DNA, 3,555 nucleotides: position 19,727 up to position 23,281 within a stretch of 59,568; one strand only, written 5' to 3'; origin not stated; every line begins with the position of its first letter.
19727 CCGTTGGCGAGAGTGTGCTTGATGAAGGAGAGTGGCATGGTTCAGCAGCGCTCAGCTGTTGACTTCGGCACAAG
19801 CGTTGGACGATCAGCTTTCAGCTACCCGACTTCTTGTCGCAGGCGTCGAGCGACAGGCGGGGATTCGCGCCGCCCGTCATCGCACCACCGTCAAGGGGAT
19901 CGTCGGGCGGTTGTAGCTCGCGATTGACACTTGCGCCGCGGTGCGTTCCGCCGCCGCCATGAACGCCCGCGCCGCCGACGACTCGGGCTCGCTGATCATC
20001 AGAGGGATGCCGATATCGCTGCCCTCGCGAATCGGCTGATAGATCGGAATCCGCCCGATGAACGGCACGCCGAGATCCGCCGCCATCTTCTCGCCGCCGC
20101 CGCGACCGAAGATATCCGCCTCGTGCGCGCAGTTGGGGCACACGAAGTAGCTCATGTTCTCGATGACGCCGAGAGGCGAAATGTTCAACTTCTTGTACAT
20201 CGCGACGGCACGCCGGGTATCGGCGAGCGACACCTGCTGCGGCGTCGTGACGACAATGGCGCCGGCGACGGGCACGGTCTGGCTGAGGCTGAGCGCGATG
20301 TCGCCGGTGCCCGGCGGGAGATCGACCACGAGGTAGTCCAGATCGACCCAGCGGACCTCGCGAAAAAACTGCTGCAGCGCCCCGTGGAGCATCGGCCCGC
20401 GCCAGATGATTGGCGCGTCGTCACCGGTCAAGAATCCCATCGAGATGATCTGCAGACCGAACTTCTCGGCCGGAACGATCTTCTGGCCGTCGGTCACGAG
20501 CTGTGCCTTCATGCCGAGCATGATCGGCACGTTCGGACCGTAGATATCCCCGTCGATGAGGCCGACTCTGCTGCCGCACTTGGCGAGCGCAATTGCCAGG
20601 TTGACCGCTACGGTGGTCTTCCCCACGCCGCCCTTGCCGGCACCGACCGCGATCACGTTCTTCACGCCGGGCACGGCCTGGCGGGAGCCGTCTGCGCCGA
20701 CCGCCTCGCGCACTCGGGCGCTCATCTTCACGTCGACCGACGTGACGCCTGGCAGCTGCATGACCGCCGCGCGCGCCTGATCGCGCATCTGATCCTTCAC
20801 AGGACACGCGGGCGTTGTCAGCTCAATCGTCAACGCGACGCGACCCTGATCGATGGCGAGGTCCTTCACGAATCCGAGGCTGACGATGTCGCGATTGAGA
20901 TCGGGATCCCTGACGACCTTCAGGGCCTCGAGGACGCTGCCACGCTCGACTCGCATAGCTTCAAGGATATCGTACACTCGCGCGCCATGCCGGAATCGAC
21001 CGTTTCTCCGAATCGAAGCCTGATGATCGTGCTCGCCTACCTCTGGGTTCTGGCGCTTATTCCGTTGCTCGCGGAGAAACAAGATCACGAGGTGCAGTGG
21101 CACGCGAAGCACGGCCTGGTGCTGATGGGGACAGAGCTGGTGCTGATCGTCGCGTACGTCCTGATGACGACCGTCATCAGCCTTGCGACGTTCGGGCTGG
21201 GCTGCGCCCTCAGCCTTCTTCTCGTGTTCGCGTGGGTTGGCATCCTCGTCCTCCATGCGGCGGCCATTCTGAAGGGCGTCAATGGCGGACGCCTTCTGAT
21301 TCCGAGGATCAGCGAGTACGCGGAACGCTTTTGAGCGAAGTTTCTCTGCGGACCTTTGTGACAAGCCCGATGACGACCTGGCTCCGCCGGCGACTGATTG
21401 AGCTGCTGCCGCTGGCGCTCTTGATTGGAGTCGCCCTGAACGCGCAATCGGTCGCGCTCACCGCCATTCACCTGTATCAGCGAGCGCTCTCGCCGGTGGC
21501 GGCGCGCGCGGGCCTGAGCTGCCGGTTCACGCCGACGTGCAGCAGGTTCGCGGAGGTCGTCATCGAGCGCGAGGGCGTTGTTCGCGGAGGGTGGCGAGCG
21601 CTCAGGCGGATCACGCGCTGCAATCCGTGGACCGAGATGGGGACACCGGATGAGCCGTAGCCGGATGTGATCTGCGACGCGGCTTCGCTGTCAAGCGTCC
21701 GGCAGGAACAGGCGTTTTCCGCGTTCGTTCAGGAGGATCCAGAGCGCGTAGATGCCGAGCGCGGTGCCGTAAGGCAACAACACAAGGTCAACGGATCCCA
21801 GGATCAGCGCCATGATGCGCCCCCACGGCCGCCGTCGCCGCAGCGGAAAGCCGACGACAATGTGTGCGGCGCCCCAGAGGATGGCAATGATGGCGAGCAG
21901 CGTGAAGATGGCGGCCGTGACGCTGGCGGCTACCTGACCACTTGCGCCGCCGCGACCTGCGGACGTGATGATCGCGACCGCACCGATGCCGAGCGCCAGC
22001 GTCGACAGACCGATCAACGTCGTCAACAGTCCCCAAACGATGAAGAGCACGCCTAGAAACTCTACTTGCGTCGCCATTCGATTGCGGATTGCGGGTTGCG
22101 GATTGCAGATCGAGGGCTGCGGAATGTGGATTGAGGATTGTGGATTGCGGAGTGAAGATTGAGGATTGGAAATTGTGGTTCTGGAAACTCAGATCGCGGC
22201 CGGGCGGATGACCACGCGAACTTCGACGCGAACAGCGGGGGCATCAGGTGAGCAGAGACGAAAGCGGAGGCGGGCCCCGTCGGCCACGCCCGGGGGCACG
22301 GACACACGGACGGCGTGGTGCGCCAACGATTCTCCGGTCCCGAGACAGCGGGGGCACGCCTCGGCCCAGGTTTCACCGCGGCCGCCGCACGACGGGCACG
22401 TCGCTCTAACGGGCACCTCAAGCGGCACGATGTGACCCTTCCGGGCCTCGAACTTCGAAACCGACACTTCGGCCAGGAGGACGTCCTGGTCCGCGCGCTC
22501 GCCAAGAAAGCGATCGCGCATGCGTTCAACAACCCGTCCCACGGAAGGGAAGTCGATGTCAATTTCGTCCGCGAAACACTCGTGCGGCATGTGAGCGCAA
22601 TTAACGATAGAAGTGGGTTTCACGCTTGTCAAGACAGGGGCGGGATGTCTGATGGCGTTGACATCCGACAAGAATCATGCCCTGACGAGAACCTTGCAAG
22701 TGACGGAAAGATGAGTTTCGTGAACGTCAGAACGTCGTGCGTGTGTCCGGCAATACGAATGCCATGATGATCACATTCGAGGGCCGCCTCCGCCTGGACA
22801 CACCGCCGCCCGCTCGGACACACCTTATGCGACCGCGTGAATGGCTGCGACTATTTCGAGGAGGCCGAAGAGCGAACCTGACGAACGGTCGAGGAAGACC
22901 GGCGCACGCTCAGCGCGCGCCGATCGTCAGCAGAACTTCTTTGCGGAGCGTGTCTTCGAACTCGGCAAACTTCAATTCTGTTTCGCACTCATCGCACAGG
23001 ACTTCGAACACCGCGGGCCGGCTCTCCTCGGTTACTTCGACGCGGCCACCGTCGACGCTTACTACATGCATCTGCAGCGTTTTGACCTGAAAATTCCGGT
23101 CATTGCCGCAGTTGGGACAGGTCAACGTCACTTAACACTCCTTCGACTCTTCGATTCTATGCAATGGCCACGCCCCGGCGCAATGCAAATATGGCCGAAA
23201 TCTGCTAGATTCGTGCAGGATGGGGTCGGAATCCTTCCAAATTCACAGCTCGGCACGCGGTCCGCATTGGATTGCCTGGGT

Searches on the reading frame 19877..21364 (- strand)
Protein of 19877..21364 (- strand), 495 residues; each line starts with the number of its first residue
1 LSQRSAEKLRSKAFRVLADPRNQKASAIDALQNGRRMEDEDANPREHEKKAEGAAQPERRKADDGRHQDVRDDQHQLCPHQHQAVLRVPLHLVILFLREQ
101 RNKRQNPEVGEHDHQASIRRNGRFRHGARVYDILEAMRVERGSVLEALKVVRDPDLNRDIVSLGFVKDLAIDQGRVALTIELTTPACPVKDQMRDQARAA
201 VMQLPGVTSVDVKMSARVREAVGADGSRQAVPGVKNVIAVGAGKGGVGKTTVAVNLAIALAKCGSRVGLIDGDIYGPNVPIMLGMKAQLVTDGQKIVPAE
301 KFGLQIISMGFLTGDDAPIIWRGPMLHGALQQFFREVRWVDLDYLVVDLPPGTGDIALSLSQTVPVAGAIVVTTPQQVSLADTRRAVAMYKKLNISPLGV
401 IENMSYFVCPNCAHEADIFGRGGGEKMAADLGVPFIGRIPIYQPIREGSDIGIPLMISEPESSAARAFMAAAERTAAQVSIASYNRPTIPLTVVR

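Call 13: search_protein_families(library=pfam, proteins=[window:19877-21364:-], max_evalue=0.01)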
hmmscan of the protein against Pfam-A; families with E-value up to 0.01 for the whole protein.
window:19877-21364:- (495 aa): 9 families
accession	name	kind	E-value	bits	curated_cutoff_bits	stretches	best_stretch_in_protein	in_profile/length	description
PF10609.15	ParA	-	5.9e-96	321.1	27.1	1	234-474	2-244/246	NUBPL iron-transfer P-loop NTPase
PF01883.24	FeS_assembly_P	-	2e-24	86.1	23.5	1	144-212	4-73/73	Iron-sulfur cluster assembly protein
PF01656.29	CbiA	-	1.4e-12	48.1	25.4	1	238-379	1-54/125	CobQ/CobB/MinD/ParA nucleotide binding domain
PF13614.12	AAA_31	-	8.8e-11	42.5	27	1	236-275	2-41/177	AAA domain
PF02374.21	ArsA_ATPase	-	1.1e-06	28.6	24.3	1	242-271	7-36/305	Anion-transporting ATPase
PF09140.17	MipZ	-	2.8e-06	27.3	20.7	1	237-274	2-39/262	ATPase MipZ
PF00142.24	Fer4_NifH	-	0.0011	19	25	1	242-284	6-48/271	4Fe-4S iron sulfur cluster binding proteins, NifH/frxC family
PF06564.18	CBP_BcsQ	-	0.0053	16.7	21.3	0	238-271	4-37/234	Cellulose biosynthesis protein BcsQ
PF07015.17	VirC1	-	0.008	16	24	0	237-274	3-40/231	VirC1 protein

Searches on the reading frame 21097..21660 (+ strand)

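Call 13: search_protein_families(library=pfam, proteins=[window:21097-21660:+], max_evalue=0.01)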
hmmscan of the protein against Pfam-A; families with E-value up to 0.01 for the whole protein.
window:21097-21660:+ (187 aa): 1 family
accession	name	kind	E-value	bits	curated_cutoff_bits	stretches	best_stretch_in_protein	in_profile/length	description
PF01809.23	YidD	-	1.9e-21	76.1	27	1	119-183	3-64/67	Putative membrane protein insertion efficiency factor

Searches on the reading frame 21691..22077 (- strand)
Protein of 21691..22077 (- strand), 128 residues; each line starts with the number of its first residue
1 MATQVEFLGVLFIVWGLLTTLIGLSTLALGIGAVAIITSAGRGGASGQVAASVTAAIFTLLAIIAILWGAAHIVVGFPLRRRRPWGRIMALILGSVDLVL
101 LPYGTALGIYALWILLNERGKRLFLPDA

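Call 13: search_protein_families(library=pfam, proteins=[window:21691-22077:-], max_evalue=0.01)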
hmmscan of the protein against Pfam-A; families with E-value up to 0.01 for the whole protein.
window:21691-22077:- (128 aa): 1 family
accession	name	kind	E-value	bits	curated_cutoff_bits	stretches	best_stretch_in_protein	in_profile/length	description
PF03729.18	DUF308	-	6.8e-05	23.5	25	1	53-99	20-66/73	Short repeat of unknown function (DUF308)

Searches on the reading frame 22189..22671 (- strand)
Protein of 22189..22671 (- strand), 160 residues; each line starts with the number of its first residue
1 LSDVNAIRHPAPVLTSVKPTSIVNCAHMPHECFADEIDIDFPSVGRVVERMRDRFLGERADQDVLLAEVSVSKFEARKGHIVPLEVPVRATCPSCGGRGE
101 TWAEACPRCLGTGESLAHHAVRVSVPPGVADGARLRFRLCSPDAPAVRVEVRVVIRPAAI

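Call 13: search_protein_families(library=pfam, proteins=[window:22189-22671:-], max_evalue=0.01)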
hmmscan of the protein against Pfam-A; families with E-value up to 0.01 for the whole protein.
window:22189-22671:- (160 aa): 1 family
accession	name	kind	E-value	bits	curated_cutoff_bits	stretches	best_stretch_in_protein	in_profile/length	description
PF00684.25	DnaJ_CXXCXGXG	-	4.1e-05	24.2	32.7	1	85-113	37-65/65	DnaJ central domain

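Call 14: find_related_loci(query=window:22189-22671:-, collection=genome_contigs, flank=6000)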
Query window:22189-22671:- (160 aa) in genome_contigs; peptide patterns used: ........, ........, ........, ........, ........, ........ (x = any residue, [..] = any of these).
599 stretches matched a pattern (row limit reached: there are more); 103 encode a relative of the query (tblastn E <= 1e-3); the best 80 are kept; 80 distinct loci.
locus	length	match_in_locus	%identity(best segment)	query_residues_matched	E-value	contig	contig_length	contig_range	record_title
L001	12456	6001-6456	80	9-160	5e-69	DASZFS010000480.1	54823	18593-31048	MAG TPA_asm: Vicinamibacterales bacterium isolate SMAG_U6528 k141_1625636, whole genome shotgun sequence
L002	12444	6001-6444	69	9-156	2e-61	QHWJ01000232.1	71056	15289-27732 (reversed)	MAG: Acidobacteria bacterium isolate gp6 AA46 14_0929_02_40cm_scaffold_408_curated, whole genome shotgun sequence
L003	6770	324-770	65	14-159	2e-59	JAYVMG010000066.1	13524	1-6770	MAG: Acidobacteriota bacterium isolate GL58_Up_concoct_85 GL58_Up_concoct_85_65, whole genome shotgun sequence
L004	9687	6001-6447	68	14-159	5e-58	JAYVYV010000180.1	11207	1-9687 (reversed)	MAG: Acidobacteriota bacterium isolate GL86_DN_metabat_16_sub GL86_DN_metabat_16_sub_179, whole genome shotgun sequence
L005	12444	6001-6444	67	14-155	3e-57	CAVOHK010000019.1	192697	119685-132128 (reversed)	MAG: uncultured Acidobacteriota bacterium isolate MFD00392.bin.2.13 genome assembly, contig: contig_66337, whole genome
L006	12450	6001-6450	65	13-159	3e-57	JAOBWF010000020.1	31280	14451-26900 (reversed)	MAG: Acidobacteria bacterium isolate RYN_30 scaffold_1773382, whole genome shotgun sequence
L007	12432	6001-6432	71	9-153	3e-57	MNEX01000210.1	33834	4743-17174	MAG: Acidobacteria bacterium 13_1_40CM_65_14 13_1_40cm_scaffold_2099, whole genome shotgun sequence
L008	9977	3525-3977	65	9-159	1e-56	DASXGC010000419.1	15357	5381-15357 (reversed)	MAG TPA_asm: Vicinamibacterales bacterium isolate SMAG_U5154 k141_1987419, whole genome shotgun sequence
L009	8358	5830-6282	65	9-159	8e-57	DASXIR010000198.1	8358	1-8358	MAG TPA_asm: Vicinamibacterales bacterium isolate SMAG_U5226 k141_47124, whole genome shotgun sequence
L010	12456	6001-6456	63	6-159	2e-56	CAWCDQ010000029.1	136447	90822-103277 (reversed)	MAG: uncultured Acidobacteriota bacterium isolate MFD03975.bin.2.34 genome assembly, contig: contig_46979, whole genome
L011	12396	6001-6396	75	28-159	4e-56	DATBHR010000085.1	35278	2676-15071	MAG TPA_asm: Vicinamibacterales bacterium isolate SMAG_U3873 k141_916029, whole genome shotgun sequence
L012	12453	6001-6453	63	6-158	7e-56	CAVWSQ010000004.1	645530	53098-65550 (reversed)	MAG: uncultured Acidobacteriota bacterium isolate MFD04944.bin.1.4 genome assembly, contig: contig_24091, whole genome s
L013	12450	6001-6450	63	9-158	8e-55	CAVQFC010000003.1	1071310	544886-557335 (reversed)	MAG: uncultured Acidobacteriota bacterium isolate MFD05841.bin.2.39 genome assembly, contig: contig_40261, whole genome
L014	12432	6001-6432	61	13-156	1e-54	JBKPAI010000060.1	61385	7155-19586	MAG: Acidobacteriota bacterium isolate GB_HAYS_MAG_00009 GB_HAYS_000000650169, whole genome shotgun sequence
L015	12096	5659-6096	64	14-156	6e-54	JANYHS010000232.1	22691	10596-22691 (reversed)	MAG: Acidobacteria bacterium isolate GL140_1_metabinner_89_sub GL140_1_k141_127719, whole genome shotgun sequence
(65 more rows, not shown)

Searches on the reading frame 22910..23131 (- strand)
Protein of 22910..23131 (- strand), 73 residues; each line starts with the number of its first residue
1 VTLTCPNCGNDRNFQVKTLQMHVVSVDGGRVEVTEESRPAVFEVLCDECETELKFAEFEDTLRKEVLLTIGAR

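Call 13: search_protein_families(library=pfam, proteins=[window:22910-23131:-], max_evalue=0.01)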
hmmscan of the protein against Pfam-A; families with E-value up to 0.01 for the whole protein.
window:22910-23131:- (73 aa): 3 families
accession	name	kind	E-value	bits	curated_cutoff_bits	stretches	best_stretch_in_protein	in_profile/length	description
PF25206.1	DUF7836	-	0.00052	20.2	26.7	0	46-63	33-50/59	Domain of unknown function (DUF7836)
PF13717.11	Zn_ribbon_4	-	0.001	19.4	30.3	0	1-26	1-26/36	zinc-ribbon domain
PF25208.1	DUF7838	-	0.0067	16.8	28.5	0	3-15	7-19/55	Domain of unknown function (DUF7838)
